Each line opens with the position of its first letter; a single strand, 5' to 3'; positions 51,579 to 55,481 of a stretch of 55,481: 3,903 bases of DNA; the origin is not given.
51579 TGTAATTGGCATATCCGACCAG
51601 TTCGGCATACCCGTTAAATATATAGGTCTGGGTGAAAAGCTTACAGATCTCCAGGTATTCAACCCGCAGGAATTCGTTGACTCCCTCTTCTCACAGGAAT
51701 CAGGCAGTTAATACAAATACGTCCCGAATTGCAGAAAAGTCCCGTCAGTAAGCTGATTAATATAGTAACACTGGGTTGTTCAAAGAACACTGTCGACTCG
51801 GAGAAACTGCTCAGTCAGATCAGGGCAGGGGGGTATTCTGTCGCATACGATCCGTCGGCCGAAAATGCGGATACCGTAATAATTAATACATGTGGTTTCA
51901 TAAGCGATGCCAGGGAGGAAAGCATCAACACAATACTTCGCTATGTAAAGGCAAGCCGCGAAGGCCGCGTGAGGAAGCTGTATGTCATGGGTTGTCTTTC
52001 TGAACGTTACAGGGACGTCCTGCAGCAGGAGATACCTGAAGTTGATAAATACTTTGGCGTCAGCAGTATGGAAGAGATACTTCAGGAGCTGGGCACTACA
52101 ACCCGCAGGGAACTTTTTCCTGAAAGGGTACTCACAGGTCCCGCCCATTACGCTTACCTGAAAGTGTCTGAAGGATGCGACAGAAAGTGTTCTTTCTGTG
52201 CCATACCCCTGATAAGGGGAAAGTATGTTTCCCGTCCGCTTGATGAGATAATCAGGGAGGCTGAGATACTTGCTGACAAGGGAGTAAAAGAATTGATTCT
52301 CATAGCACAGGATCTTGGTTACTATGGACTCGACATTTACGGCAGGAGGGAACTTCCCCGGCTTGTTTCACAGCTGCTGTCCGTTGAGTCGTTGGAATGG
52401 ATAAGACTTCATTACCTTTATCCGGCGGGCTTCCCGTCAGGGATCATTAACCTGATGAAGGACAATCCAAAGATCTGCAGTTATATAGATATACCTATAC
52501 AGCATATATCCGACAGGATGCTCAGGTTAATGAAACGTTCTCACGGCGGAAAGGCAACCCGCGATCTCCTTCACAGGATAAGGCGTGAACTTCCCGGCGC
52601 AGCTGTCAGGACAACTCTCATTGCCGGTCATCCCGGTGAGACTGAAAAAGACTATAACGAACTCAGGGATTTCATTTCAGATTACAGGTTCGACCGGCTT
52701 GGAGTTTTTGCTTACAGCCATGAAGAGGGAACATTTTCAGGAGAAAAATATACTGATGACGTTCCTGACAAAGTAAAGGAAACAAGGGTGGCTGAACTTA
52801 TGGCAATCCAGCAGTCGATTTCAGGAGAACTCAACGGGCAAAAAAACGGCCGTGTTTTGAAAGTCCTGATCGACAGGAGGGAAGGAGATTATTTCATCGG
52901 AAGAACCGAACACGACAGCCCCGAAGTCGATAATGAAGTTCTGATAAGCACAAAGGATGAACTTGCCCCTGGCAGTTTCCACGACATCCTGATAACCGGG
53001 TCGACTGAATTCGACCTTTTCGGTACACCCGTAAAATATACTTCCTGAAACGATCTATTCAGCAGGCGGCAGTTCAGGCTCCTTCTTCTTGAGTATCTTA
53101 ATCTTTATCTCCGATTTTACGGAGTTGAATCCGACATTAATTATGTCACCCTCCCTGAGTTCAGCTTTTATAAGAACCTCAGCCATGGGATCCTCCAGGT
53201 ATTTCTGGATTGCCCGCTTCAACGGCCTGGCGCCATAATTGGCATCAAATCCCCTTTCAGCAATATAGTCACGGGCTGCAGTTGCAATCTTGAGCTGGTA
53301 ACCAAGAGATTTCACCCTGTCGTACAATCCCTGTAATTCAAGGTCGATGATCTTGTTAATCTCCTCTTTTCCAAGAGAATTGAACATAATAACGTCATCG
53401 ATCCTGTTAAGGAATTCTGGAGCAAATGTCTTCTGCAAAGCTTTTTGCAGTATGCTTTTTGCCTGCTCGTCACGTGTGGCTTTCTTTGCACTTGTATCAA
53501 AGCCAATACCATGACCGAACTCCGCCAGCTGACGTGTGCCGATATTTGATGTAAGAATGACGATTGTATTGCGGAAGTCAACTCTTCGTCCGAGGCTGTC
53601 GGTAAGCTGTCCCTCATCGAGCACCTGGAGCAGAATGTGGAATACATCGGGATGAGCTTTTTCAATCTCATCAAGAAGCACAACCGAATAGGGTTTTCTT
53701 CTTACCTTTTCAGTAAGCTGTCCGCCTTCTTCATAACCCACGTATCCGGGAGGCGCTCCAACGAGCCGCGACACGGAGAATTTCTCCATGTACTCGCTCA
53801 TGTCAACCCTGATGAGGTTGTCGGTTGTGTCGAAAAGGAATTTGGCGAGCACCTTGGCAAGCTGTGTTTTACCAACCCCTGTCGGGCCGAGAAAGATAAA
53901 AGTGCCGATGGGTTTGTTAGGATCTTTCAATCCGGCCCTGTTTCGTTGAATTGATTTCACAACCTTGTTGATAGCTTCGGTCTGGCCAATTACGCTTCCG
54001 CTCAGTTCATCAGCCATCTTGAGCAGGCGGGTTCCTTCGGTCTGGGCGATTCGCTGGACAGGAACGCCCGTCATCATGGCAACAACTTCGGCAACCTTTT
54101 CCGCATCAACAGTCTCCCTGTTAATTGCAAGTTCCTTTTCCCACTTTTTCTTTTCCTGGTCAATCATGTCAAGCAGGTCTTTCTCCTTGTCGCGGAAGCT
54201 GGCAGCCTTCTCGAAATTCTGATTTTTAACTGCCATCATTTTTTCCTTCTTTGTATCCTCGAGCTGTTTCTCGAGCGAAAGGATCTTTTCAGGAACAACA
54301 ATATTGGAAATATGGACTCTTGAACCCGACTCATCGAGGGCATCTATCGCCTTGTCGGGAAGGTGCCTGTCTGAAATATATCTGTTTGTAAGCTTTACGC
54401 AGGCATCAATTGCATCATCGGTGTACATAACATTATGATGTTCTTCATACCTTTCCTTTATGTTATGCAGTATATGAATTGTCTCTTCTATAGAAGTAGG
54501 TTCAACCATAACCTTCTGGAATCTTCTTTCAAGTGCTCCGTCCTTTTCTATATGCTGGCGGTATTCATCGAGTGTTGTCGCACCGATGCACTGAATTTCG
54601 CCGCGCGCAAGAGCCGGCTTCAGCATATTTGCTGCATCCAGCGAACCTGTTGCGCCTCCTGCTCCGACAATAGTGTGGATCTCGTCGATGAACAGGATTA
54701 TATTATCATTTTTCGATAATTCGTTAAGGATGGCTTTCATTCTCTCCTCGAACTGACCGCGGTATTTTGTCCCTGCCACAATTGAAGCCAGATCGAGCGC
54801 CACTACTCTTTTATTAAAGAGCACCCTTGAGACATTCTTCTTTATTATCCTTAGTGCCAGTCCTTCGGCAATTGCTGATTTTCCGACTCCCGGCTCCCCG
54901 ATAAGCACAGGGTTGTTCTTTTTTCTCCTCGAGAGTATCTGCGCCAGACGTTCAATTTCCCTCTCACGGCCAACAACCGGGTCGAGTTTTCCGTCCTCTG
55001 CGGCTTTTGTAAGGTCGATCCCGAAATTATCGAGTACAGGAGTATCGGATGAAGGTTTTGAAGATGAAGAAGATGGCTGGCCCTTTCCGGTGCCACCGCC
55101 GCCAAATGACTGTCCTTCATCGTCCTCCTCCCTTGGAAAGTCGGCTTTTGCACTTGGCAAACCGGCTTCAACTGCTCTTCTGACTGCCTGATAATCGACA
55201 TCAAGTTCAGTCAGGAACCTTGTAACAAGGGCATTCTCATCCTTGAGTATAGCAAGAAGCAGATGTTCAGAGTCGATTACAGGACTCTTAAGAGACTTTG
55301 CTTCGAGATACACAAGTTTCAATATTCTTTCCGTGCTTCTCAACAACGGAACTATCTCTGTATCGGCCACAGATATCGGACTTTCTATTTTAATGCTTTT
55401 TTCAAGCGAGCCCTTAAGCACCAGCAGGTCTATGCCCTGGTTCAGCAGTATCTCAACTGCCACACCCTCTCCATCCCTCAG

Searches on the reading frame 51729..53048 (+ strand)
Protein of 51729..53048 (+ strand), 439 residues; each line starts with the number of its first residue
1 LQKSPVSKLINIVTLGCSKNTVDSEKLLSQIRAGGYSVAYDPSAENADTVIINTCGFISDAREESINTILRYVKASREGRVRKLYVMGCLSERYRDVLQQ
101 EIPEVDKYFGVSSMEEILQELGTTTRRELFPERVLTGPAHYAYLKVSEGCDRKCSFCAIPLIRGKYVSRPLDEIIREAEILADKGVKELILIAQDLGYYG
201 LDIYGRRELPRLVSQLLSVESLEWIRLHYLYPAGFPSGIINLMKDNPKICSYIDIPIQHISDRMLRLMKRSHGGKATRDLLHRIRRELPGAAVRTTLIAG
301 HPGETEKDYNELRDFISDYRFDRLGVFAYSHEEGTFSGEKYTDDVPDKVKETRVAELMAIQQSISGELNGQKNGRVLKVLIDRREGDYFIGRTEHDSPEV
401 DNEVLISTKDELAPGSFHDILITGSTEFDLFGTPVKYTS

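Call 79: search_protein_families(library=pfam, proteins=[window:51729-53048:+], max_evalue=0.00001)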
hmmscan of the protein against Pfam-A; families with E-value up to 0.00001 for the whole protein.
window:51729-53048:+ (439 aa): 3 families
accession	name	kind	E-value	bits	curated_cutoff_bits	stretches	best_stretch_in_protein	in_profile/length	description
PF00919.26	UPF0004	-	3.1e-23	82.1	27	1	10-110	2-98/98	Uncharacterized protein family UPF0004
PF04055.27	Radical_SAM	-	3.2e-22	79.9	29.5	1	145-316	2-166/166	Radical SAM superfamily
PF18693.7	TRAM_2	-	2.9e-19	69.4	27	1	374-435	2-63/63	TRAM domain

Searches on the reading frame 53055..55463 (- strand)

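Call 79: search_protein_families(library=pfam, proteins=[window:53055-55463:-], max_evalue=0.00001)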
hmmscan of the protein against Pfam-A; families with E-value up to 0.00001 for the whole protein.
window:53055-55463:- (802 aa): 15 families
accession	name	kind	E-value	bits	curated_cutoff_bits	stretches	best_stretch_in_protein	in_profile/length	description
PF07724.20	AAA_2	-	6.8e-69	231.6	27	1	517-690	1-165/166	AAA domain (Cdc48 subfamily)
PF17871.7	AAA_lid_9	-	1.1e-31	109.2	22.8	1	324-425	1-102/104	AAA lid domain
PF10431.15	ClpB_D2-small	-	5.8e-25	87.6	21.9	1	697-777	1-81/81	C-terminal, D2-small domain, of ClpB protein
PF00004.35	AAA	-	1.5e-23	84.1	21.2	2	186-305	2-114/131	ATPase family associated with various cellular activities (AAA)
PF07728.20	AAA_5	-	1e-19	71.3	22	1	522-647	2-129/139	AAA domain (dynein-related subfamily)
PF00158.32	Sigma54_activat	-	8.3e-13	48.8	20.2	1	493-633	3-134/168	Sigma-54 interaction domain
PF13191.12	AAA_16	-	4.6e-12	47.2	32.6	1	163-226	2-85/167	AAA ATPase domain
PF02861.25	Clp_N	-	3.2e-10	40.5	20.7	1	54-100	4-50/53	Clp amino terminal domain, pathogenicity island component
PF13401.12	AAA_22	-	5.6e-09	36.8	27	0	181-279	4-102/130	AAA domain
PF20720.3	nSTAND3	-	5.7e-09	36.3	27.2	0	180-211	15-46/155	Novel STAND NTPase 3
PF01695.23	IstB_IS21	-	5.1e-08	33.2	24.1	0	167-246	77-152/238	IstB-like ATP binding protein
PF13173.12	AAA_14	-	1.2e-06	29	27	0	523-618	6-88/129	AAA domain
PF05621.17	TniB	-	1.3e-06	28.4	22.4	0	174-321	27-185/189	Bacterial TniB protein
PF05496.18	RuvB_N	-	3.4e-06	27.4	27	0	492-542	10-56/159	Holliday junction DNA helicase RuvB P-loop domain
PF07726.17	AAA_3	-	4.2e-06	27.1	27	0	528-637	8-108/131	ATPase family associated with various cellular activities (AAA)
